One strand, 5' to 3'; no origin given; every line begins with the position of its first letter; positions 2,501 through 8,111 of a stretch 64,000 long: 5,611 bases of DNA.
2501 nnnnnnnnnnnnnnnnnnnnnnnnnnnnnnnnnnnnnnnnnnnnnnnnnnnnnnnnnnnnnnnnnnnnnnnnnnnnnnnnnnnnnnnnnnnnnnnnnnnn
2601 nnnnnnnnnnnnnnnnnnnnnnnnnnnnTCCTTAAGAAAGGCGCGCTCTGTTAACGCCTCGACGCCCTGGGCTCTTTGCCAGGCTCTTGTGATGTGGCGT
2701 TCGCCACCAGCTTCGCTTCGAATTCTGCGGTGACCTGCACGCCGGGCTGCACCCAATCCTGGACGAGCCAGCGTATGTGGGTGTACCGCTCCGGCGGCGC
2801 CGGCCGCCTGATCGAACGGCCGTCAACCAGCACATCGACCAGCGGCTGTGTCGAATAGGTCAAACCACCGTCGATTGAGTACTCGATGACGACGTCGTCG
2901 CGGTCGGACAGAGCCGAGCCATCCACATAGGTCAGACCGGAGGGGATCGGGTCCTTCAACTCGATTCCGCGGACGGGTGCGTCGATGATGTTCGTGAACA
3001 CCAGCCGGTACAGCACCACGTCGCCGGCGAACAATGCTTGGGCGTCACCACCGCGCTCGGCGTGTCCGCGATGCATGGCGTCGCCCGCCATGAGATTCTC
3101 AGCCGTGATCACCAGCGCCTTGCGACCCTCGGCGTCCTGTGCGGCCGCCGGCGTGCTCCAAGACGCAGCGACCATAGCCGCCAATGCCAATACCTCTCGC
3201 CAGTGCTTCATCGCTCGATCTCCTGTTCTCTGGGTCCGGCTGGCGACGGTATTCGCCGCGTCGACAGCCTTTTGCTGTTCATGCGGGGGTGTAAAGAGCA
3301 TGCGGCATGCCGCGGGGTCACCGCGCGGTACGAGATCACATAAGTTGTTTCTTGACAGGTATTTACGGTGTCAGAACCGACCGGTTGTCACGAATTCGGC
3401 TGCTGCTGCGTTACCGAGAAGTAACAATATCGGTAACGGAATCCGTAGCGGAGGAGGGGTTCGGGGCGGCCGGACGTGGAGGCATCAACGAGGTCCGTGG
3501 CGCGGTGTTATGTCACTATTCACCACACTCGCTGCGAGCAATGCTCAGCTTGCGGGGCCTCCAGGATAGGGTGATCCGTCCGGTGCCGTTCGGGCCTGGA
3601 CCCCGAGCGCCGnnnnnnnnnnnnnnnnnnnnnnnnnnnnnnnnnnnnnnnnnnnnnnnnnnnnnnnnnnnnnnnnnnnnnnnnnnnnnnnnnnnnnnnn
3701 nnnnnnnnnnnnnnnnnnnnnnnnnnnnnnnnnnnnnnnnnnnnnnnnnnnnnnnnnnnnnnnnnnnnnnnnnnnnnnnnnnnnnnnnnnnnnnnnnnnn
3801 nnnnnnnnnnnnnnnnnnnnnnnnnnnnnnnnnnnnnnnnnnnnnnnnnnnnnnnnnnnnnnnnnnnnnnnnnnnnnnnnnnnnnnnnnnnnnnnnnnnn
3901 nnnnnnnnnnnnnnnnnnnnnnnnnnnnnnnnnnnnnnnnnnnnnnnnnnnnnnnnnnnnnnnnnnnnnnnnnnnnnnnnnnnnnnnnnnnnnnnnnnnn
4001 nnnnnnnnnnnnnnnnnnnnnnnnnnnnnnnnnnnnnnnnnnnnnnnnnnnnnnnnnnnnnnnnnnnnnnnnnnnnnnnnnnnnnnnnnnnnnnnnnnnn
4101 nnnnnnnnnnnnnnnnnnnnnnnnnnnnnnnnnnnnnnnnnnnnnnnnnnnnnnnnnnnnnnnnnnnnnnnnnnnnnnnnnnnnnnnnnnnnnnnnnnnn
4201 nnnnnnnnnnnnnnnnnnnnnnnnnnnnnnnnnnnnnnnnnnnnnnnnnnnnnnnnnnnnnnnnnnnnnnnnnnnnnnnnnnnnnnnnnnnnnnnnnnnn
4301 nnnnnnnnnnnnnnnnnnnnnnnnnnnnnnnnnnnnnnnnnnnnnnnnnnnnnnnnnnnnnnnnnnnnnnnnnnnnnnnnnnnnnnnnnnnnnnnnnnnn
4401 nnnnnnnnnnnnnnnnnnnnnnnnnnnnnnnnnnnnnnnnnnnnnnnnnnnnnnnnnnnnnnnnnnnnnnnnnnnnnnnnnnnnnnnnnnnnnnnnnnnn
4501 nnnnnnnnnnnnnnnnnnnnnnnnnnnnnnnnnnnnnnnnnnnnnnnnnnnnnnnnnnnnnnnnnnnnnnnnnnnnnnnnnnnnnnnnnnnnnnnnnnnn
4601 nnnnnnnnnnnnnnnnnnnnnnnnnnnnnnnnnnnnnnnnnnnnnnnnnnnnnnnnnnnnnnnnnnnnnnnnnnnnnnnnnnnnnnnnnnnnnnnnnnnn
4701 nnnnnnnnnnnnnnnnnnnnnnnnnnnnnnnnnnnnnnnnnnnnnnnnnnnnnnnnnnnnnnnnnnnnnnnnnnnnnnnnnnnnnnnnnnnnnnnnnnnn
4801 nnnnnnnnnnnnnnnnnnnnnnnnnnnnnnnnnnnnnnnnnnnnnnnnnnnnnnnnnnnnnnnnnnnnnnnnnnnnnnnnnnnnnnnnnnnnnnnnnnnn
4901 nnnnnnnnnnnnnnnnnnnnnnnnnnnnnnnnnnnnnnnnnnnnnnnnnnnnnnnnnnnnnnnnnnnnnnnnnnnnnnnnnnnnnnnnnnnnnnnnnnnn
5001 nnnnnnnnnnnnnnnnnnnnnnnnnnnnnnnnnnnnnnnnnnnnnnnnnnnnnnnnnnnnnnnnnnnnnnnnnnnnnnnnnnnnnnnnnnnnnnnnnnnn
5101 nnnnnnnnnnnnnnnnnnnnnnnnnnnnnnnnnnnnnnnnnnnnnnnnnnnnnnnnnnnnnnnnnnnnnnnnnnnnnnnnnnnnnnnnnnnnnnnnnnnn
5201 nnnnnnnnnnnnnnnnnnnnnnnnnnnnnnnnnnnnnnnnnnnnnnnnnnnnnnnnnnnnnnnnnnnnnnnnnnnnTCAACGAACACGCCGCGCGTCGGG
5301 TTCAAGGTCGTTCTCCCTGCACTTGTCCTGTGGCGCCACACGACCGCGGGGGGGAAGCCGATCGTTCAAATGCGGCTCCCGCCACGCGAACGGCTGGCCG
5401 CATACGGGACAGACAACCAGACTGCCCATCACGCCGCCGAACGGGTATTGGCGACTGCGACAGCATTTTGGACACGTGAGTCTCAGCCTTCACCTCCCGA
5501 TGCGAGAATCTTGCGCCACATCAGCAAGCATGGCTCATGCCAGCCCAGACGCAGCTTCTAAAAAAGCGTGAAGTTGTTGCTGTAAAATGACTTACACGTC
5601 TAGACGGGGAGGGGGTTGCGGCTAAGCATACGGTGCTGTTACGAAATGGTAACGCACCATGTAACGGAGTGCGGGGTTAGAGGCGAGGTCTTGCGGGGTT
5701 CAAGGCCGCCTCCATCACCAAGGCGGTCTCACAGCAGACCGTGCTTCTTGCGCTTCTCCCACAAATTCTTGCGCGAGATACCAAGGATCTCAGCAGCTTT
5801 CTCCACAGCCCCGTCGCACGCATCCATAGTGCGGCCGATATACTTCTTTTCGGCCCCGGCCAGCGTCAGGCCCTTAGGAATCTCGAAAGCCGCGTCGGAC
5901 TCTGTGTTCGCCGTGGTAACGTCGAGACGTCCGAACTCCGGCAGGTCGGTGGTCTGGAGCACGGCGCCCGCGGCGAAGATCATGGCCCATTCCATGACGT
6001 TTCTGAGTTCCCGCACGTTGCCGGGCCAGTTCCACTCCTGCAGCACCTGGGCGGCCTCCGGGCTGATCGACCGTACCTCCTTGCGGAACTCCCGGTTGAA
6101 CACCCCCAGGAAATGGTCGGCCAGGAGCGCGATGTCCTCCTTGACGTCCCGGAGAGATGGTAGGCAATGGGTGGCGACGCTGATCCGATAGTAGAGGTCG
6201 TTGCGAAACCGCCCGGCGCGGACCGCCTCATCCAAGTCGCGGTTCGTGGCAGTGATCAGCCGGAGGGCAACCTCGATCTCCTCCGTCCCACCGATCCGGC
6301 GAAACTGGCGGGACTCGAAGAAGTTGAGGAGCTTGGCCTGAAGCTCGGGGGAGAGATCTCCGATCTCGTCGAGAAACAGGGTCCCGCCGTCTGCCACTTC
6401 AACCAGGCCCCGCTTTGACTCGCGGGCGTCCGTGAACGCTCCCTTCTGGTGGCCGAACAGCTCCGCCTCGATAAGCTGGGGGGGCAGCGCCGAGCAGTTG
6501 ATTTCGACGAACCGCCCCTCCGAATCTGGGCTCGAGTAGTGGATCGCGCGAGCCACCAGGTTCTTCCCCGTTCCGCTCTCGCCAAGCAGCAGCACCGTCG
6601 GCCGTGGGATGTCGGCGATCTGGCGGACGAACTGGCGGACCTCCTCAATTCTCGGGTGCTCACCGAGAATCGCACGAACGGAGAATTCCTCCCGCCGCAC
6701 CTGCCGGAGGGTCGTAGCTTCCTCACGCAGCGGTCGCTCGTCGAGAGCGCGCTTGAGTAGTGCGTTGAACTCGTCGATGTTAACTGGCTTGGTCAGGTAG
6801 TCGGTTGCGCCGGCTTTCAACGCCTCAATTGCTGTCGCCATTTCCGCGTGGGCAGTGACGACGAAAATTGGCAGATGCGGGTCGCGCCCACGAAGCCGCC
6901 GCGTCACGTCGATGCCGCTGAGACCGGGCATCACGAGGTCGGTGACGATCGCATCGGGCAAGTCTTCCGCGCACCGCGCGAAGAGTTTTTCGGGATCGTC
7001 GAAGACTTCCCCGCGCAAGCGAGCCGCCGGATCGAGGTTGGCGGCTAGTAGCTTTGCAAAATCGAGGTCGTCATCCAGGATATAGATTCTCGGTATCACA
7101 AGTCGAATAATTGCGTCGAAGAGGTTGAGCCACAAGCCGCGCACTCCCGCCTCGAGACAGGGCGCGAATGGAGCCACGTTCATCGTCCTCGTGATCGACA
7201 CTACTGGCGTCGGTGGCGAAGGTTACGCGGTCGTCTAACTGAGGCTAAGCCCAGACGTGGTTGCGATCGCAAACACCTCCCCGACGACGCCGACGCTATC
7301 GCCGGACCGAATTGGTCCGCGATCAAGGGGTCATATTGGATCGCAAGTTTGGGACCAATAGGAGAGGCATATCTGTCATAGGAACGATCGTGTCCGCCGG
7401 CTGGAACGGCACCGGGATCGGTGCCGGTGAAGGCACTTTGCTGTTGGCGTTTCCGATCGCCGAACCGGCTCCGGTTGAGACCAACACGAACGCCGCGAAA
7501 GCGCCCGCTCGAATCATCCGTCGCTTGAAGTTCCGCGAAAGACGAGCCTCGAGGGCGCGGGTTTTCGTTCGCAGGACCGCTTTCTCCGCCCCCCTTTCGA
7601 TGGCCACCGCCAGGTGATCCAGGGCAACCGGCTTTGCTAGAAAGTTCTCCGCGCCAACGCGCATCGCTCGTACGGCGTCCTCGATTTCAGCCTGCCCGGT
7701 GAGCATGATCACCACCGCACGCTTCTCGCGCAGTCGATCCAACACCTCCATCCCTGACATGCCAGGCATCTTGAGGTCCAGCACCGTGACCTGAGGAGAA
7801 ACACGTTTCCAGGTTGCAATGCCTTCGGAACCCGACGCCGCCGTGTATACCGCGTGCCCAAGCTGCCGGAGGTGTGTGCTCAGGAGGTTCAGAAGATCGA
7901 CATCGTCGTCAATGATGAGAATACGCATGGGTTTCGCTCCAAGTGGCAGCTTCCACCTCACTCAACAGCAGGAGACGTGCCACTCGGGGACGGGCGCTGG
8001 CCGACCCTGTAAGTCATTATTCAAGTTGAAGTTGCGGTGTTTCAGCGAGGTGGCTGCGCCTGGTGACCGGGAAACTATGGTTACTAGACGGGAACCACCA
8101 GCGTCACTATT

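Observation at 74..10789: Self-contained sigma-54 / phosphorelay regulon built around four DUF11 secreted proteins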

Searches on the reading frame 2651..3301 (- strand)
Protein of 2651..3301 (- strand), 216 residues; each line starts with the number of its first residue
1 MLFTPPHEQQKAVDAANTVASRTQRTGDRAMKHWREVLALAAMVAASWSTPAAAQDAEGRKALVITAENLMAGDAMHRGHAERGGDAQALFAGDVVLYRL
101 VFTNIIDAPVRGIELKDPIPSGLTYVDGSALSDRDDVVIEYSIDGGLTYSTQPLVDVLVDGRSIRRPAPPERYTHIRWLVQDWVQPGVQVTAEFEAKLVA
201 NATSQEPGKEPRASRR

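Call 3: search_protein_families(library=pfam, proteins=[window:2651-3301:-], max_evalue=0.01)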
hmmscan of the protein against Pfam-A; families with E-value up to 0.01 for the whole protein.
window:2651-3301:- (216 aa): 0 families

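Call 8: search_protein_families(library=ncbifam, proteins=[window:2651-3211:-], max_evalue=0.01)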
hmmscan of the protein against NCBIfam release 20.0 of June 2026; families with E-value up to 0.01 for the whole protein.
window:2651-3211:- (186 aa): 1 family
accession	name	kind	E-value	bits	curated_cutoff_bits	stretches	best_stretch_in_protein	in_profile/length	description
TIGR01451.2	B_ant_repeat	repeat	1e-09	38.2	24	1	58-101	6-49/53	DUF11 type repeat protein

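Call 86: search_protein_representatives(protein=window:2651-3211:-)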
Query: 186 residues. Proteins with E-value up to 0.001 (for the whole library): 2996; up to 1e-10: 554; up to 1e-30: 43. The best 150 are listed.
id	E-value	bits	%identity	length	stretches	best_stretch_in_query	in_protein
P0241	1.1e-84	298.9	29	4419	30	17-120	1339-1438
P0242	1.6e-55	203.8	32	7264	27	53-113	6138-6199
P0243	4.5e-53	195.8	56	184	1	1-179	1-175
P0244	1.0e-52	194.6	35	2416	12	59-107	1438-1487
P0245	4.3e-50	186.1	51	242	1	3-179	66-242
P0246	5.5e-48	179.2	35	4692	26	59-102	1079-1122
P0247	1.4e-47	178.0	53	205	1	4-182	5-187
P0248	1.3e-46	174.7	34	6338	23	55-95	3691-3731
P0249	1.9e-46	174.2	50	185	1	2-176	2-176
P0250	1.1e-45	171.8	57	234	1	19-170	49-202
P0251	1.2e-45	171.6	54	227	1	14-171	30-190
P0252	1.4e-45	171.4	52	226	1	14-170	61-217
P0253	1.5e-45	171.3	31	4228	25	62-100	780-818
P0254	7.4e-45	169.1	33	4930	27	43-101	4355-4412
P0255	6.5e-44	166.0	49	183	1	4-177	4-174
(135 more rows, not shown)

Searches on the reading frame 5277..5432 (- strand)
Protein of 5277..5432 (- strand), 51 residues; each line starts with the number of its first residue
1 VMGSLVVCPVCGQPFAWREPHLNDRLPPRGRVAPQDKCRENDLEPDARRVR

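Call 3: search_protein_families(library=pfam, proteins=[window:5277-5432:-], max_evalue=0.01)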
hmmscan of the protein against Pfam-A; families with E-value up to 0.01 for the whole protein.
window:5277-5432:- (51 aa): 2 families
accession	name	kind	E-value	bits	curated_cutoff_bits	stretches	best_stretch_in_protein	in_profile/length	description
PF10013.15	DUF2256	-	0.0037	17.8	25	1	7-18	9-20/40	Uncharacterized protein conserved in bacteria (DUF2256)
PF23475.1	zf-Tbcl_FmdE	-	0.0086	16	23.2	1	2-17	4-19/35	FmdE treble clef zinc finger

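Call 8: search_protein_families(library=ncbifam, proteins=[window:5277-5432:-], max_evalue=0.01)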
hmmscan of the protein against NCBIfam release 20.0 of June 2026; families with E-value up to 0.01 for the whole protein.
window:5277-5432:- (51 aa): 0 families

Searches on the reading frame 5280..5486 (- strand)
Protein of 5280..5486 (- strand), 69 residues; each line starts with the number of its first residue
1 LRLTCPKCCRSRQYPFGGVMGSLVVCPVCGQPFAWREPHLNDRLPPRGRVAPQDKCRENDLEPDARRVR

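Call 65: search_protein_families(library=pfam, proteins=[window:5280-5486:-], max_evalue=0.01)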
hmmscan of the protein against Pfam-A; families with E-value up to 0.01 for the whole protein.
seq(69 aa): 2 families
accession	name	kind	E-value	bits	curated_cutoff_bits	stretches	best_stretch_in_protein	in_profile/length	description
PF23499.1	YnfU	-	0.0042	17.4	27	1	2-33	16-48/49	YnfU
PF10013.15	DUF2256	-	0.0072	16.9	25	1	25-36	9-20/40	Uncharacterized protein conserved in bacteria (DUF2256)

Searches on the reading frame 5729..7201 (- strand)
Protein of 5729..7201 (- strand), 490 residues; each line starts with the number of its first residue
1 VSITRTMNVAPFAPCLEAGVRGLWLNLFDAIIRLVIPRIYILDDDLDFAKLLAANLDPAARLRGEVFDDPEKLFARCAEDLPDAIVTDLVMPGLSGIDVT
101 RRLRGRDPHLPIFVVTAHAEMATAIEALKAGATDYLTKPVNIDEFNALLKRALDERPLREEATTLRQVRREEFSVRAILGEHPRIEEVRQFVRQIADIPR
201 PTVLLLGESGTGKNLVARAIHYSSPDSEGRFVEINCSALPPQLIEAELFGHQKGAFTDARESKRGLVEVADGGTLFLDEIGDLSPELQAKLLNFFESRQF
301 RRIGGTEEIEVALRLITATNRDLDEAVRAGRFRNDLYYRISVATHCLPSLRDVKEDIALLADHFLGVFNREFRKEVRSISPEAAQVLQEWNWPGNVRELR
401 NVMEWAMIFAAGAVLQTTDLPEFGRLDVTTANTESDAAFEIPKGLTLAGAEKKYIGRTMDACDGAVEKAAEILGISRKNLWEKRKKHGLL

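Call 3: search_protein_families(library=pfam, proteins=[window:5729-7201:-], max_evalue=0.01)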
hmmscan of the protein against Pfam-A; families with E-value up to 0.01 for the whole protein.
window:5729-7201:- (490 aa): 10 families
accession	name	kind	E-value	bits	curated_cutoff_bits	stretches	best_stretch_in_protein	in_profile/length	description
PF00158.32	Sigma54_activat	-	1.3e-63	214.1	20.2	1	178-343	1-165/168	Sigma-54 interaction domain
PF25601.1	AAA_lid_14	-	2e-25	88.9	27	1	351-424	1-74/87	AAA+ ATPase lid domain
PF00072.30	Response_reg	-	1e-24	87.2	30.2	1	39-148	1-109/111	Response regulator receiver domain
PF14532.12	Sigma54_activ_2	-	6.1e-17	62.6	25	1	179-350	1-138/138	Sigma-54 interaction domain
PF02954.25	HTH_8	-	2.7e-10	40.2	22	1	448-487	3-42/42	Bacterial regulatory protein, Fis family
PF07728.20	AAA_5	-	8.8e-10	39.2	22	1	203-321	2-123/139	AAA domain (dynein-related subfamily)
PF00004.35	AAA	-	1.5e-08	35.6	21.2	1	203-337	1-128/131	ATPase family associated with various cellular activities (AAA)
PF13191.12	AAA_16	-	2e-05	25.6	32.6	1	185-288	9-113/167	AAA ATPase domain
PF01078.27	Mg_chelatase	-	0.00037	20.4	20.3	0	261-320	96-157/207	Magnesium chelatase, subunit ChlI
PF07724.20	AAA_2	-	0.0044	17.5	27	1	202-301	5-105/166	AAA domain (Cdc48 subfamily)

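Call 8: search_protein_families(library=ncbifam, proteins=[window:5729-7201:-], max_evalue=0.01)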
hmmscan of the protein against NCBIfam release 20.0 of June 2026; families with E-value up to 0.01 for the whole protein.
window:5729-7201:- (490 aa): 115 families (the best 25 are shown)
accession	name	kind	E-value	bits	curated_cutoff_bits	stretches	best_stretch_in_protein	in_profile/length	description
NF008469.0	PRK11361.1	equivalog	1e-123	413.5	714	1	36-488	4-455/461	acetoacetate metabolism transcriptional regulator AtoC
TIGR01818.1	ntrC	equivalog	2.5e-109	366.2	558.6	1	39-423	1-380/463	nitrogen regulation protein NR(I)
TIGR02915.1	PEP_resp_reg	equivalog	2.3e-105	353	502.6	1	41-489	3-444/445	PEP-CTERM-box response regulator transcription factor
NF008176.1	PRK10923.1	equivalog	2.9e-95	319.6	620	1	39-422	6-383/469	nitrogen regulation protein NR(I)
NF007689.0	PRK10365.1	equivalog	1e-94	317.9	760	1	39-483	8-438/441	sigma-54-dependent response regulator transcription factor ZraR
NF038308.1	RNA_repair_RtcR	equivalog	1.3e-91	308.1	650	1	114-482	116-506/530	RNA repair transcriptional activator RtcR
NF041552.1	TF_PrdR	equivalog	1.7e-91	307.3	795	1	168-486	261-575/577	sigma-54 dependent transcriptional regulator PrdR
NF041946.1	LuxO_transreg_Vib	equivalog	2.2e-91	307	800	1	72-485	31-458/463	quorum-sensing sigma-54 dependent transcriptional regulator LuxO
NF051870.1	NAssimRespRegNtrX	equivalog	5.7e-91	305.7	600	1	39-488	4-451/452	nitrogen assimilation response regulator NtrX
TIGR01817.1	nifA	equivalog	1.3e-90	304.7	528.85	1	161-420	181-438/534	nif-specific transcriptional activator NifA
NF011695.0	PRK15115.1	equivalog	5.6e-82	275.9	763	1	39-488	9-437/445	two-component system response regulator GlrR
NF049963.1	RespRegFlgRCampy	domain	3e-81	273.5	750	1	40-487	4-427/429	fla regulon two-component system response regulator FlgR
NF050807.1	TransRegFlbDCaul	equivalog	6.5e-80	269.2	750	1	108-486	69-437/454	sigma-54-dependent transcriptional regulator FlbD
NF003451.0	PRK05022.1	equivalog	4.1e-79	266.6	476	1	147-488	162-509/512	nitric oxide reductase transcriptional regulator NorR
NF011953.0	PRK15424.1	equivalog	3.1e-77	260.4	703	1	162-486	205-533/538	propionate catabolism operon regulatory protein PrpR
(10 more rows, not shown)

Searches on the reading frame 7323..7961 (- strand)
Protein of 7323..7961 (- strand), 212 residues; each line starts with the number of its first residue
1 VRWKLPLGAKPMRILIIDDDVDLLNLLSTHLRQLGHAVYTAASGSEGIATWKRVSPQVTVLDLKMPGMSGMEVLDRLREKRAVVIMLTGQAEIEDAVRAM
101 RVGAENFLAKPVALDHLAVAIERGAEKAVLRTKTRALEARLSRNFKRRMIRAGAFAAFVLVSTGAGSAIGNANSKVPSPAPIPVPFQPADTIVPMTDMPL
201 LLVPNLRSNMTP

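Call 3: search_protein_families(library=pfam, proteins=[window:7323-7961:-], max_evalue=0.01)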
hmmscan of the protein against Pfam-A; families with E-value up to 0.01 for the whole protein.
window:7323-7961:- (212 aa): 1 family
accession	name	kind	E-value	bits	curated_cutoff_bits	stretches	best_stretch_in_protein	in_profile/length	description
PF00072.30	Response_reg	-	1.1e-26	93.6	30.2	1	14-121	1-110/111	Response regulator receiver domain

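Call 8: search_protein_families(library=ncbifam, proteins=[window:7323-7928:-], max_evalue=0.01)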
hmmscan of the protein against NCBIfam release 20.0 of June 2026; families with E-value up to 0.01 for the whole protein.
window:7323-7928:- (201 aa): 101 families (the best 25 are shown)
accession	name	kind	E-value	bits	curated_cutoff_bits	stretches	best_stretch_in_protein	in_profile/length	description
NF008469.0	PRK11361.1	equivalog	1.2e-26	93.4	714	1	2-152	6-158/461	acetoacetate metabolism transcriptional regulator AtoC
NF051870.1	NAssimRespRegNtrX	equivalog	4.4e-21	75.3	600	1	2-132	3-137/452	nitrogen assimilation response regulator NtrX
NF045944.1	ResRegRpaBCyano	equivalog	9.5e-21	74.2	330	1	4-111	1-109/229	response regulator transcription factor RpaB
NF040749.1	tetrathio_RR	equivalog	2.7e-20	72.9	290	1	3-132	2-133/191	tetrathionate respiration response regulator TtrR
NF053512.1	nitric_RR_NosR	exception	3.6e-20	72.4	400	1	3-131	1-132/422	response regulator c-di-GMP phosphodiesterase, NosR family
NF040689.1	MtrAB_MtrA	equivalog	4.1e-20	72.1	300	1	3-110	1-109/219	MtrAB system response regulator MtrA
NF045505.1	RR_RssB_Pseudo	equivalog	1.4e-19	70.5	700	1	2-130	7-138/394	two-component system response regulator RssB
NF011695.0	PRK15115.1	equivalog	1.7e-19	70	763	1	2-133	8-141/445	two-component system response regulator GlrR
NF041946.1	LuxO_transreg_Vib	equivalog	1.9e-19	69.8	800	1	6-122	2-120/463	quorum-sensing sigma-54 dependent transcriptional regulator LuxO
NF006900.1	PRK09390.1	equivalog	3.5e-19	69.1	255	1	3-129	7-135/203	response regulator FixJ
NF033791.1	ActR_PrrA_rreg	equivalog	6.6e-19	68.5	250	1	3-116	4-119/173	ActR/PrrA/RegA family redox response regulator transcription factor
TIGR01818.1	ntrC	equivalog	1.7e-18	66.7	558.6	1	3-125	1-125/463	nitrogen regulation protein NR(I)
NF047793.1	ResRegPgtA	equivalog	1.7e-18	66.7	650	1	2-115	7-122/414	two-component system response regulator PgtA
NF007005.1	PRK09468.1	equivalog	2.6e-18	66.3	331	1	2-127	5-127/237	osmolarity response regulator transcription factor OmpR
NF007135.0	PRK09581.1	equivalog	2.6e-18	66.1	474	1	2-109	4-115/457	PleD family two-component system response regulator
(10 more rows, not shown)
